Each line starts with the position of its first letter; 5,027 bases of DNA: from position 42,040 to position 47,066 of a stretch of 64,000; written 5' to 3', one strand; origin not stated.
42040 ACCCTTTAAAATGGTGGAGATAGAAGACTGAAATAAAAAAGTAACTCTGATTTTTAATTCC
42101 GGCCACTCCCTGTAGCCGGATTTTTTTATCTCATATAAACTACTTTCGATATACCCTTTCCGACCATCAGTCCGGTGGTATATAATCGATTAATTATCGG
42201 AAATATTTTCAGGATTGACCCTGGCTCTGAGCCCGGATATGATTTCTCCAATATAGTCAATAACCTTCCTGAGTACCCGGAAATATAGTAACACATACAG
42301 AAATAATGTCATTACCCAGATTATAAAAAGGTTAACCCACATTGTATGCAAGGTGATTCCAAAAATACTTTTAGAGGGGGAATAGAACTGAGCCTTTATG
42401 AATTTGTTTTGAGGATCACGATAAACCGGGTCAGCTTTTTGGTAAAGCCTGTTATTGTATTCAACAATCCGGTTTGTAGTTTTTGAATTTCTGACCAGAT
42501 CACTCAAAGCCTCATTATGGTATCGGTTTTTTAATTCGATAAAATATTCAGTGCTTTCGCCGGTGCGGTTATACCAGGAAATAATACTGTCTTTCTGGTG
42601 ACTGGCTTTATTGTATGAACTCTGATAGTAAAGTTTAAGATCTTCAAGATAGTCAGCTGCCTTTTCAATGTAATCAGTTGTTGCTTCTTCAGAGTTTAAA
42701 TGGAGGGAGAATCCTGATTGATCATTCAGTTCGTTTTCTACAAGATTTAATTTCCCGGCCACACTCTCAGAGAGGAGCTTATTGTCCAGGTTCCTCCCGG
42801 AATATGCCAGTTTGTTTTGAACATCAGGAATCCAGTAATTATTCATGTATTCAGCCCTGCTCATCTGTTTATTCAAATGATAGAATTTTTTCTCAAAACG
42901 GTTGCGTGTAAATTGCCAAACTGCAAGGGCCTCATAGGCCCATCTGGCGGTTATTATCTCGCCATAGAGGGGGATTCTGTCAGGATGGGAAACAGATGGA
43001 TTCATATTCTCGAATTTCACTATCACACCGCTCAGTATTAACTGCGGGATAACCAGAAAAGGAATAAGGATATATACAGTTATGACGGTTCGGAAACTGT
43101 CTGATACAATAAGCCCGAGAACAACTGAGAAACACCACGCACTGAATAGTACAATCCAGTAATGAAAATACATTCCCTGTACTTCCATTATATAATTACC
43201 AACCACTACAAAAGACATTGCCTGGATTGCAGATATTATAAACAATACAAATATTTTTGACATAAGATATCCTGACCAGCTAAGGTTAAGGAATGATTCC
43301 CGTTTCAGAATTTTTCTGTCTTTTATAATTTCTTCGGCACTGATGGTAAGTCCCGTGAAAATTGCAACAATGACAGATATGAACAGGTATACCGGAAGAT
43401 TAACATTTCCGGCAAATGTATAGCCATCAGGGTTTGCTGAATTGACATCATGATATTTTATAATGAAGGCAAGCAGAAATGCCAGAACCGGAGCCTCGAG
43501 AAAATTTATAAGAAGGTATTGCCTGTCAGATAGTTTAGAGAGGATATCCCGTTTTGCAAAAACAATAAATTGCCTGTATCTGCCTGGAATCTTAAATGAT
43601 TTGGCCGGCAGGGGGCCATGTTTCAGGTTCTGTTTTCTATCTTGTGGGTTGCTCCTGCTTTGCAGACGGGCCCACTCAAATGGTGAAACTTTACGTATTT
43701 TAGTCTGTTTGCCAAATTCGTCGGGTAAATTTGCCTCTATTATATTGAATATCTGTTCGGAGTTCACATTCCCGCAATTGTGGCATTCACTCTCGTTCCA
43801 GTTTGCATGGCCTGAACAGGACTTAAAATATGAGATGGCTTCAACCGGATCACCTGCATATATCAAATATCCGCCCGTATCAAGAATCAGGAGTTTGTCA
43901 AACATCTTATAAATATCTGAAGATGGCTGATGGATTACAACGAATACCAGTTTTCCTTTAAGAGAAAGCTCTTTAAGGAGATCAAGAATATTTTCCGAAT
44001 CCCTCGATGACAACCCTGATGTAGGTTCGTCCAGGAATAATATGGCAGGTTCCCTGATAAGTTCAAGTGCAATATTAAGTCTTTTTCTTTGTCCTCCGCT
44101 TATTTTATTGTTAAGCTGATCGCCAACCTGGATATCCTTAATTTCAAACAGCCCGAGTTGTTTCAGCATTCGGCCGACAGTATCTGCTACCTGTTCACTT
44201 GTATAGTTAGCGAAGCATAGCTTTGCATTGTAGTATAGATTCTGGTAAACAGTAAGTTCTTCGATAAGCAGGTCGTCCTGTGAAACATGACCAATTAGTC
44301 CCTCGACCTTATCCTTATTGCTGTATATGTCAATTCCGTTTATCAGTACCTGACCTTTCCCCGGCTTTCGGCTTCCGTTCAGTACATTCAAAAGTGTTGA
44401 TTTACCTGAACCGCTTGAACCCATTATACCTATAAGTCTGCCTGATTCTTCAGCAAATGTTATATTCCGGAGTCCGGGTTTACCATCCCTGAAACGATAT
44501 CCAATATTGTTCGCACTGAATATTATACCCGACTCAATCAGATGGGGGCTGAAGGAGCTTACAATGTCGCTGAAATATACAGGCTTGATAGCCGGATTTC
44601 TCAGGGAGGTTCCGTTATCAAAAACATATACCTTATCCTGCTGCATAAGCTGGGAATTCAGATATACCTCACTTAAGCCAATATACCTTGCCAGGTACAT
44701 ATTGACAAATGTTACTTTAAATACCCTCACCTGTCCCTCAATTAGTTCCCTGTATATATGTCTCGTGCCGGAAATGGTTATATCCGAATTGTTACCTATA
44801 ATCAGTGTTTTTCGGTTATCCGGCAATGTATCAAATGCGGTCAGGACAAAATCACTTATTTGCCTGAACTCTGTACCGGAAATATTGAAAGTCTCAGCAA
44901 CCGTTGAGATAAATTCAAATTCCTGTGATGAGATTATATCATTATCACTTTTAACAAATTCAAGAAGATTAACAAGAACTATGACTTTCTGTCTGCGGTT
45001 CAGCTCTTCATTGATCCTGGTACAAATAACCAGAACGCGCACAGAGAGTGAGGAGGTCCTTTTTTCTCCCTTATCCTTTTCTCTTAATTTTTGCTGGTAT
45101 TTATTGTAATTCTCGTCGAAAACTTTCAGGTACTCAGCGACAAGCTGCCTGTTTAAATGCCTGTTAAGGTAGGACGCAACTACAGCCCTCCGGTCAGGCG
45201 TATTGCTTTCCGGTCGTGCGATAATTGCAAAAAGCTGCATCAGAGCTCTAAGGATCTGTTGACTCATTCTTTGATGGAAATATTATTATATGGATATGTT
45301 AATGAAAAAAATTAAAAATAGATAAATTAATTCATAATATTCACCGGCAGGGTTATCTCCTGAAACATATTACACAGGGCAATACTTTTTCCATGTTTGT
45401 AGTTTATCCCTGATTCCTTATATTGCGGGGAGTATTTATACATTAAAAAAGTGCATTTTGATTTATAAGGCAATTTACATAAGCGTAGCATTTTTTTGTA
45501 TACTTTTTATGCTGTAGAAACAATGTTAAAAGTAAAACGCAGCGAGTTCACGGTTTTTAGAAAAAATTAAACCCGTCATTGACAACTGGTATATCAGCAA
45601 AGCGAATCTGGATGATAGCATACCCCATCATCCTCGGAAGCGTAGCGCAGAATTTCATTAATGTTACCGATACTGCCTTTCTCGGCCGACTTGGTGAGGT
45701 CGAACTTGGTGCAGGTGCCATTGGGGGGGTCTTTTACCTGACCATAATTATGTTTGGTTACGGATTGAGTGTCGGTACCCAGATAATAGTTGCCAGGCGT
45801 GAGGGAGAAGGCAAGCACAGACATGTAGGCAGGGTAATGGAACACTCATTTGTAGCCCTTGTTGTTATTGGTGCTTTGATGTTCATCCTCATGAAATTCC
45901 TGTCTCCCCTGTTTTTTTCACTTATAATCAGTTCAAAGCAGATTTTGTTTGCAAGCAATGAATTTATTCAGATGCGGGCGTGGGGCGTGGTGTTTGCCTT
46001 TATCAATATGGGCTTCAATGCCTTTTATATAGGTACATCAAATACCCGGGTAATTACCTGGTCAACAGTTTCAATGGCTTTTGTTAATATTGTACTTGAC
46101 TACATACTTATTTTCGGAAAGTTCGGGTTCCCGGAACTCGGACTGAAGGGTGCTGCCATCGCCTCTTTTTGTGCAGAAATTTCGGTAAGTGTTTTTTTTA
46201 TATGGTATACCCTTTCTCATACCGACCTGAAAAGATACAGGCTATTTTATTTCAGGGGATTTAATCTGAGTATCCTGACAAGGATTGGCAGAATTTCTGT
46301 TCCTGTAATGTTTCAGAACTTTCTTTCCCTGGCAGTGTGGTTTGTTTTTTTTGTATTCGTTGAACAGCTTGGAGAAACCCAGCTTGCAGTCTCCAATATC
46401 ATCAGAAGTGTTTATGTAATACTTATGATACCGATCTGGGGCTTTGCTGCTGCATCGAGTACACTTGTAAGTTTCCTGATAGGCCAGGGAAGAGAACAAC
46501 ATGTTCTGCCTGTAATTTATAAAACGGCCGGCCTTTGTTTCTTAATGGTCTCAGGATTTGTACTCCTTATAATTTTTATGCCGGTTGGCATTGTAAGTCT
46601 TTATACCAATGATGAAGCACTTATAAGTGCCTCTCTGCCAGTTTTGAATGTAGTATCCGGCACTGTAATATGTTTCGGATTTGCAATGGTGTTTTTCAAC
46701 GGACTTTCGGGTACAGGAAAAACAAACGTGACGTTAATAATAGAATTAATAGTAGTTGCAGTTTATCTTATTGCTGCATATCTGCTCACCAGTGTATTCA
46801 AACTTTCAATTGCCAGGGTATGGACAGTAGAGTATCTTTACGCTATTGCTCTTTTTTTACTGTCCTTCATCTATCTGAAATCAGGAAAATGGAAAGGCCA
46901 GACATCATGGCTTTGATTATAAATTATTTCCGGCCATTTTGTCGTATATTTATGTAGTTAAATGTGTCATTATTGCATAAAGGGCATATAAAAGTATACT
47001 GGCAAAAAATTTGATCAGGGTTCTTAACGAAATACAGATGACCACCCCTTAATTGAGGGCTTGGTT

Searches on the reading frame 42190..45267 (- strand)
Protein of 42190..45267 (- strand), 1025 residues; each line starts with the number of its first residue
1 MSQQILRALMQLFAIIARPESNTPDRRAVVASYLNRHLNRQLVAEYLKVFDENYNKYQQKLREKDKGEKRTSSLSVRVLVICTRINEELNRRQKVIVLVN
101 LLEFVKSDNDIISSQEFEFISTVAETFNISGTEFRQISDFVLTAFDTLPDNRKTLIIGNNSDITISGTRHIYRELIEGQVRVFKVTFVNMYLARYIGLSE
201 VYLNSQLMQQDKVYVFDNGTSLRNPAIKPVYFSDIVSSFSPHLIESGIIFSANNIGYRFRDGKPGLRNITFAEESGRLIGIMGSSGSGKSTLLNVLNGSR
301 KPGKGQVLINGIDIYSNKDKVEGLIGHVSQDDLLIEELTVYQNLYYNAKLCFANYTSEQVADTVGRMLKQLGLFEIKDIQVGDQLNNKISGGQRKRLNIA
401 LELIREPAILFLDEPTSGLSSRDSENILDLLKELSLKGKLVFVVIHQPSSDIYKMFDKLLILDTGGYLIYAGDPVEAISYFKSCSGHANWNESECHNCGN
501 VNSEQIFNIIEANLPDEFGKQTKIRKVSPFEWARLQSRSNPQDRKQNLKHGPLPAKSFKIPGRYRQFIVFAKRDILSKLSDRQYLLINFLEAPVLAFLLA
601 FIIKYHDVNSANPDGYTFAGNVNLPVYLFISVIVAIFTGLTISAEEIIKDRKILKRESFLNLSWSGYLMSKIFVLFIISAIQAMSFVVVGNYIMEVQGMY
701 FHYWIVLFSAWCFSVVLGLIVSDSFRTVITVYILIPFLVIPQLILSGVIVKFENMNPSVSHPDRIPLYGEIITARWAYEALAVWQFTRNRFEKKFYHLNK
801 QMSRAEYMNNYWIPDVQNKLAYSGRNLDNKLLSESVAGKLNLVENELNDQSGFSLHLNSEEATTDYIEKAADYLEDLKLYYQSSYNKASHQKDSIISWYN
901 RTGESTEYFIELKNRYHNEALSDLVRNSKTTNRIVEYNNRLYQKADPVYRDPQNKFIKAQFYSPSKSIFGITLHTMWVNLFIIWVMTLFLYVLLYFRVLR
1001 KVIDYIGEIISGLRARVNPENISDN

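Call 50: search_protein_families(library=pfam, proteins=[window:42190-45267:-])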
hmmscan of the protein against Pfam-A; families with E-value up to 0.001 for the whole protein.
window:42190-45267:- (1025 aa): 3 families
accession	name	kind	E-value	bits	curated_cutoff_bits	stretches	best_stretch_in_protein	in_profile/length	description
PF00005.33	ABC_tran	-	5.8e-31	108.4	25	1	266-417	1-137/137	ABC transporter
PF01061.29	ABC2_membrane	-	2.2e-18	67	26.9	1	565-758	1-188/211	ABC-2 type transporter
PF19055.6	ABC2_membrane_7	-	6.8e-05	22.4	22.7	1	446-483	1-38/410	ABC-2 type transporter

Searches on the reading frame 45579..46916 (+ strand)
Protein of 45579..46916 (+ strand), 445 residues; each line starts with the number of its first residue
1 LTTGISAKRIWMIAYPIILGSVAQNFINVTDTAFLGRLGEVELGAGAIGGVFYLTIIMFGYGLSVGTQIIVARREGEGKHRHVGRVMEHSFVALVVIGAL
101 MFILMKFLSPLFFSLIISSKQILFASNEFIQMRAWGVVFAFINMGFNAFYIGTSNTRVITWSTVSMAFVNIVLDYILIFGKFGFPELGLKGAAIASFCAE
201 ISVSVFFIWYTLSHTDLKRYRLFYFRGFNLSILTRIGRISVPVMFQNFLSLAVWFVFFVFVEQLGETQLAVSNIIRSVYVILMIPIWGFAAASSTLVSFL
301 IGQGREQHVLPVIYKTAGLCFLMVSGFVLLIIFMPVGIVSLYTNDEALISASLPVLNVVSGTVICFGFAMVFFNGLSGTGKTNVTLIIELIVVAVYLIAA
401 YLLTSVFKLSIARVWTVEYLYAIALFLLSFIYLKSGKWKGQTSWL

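Call 50: search_protein_families(library=pfam, proteins=[window:45579-46916:+])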
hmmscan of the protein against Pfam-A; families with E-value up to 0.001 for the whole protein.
window:45579-46916:+ (445 aa): 1 family
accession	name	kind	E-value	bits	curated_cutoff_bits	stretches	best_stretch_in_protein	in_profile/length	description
PF01554.23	MatE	-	4.8e-43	147.1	24.9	2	16-176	1-161/161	MatE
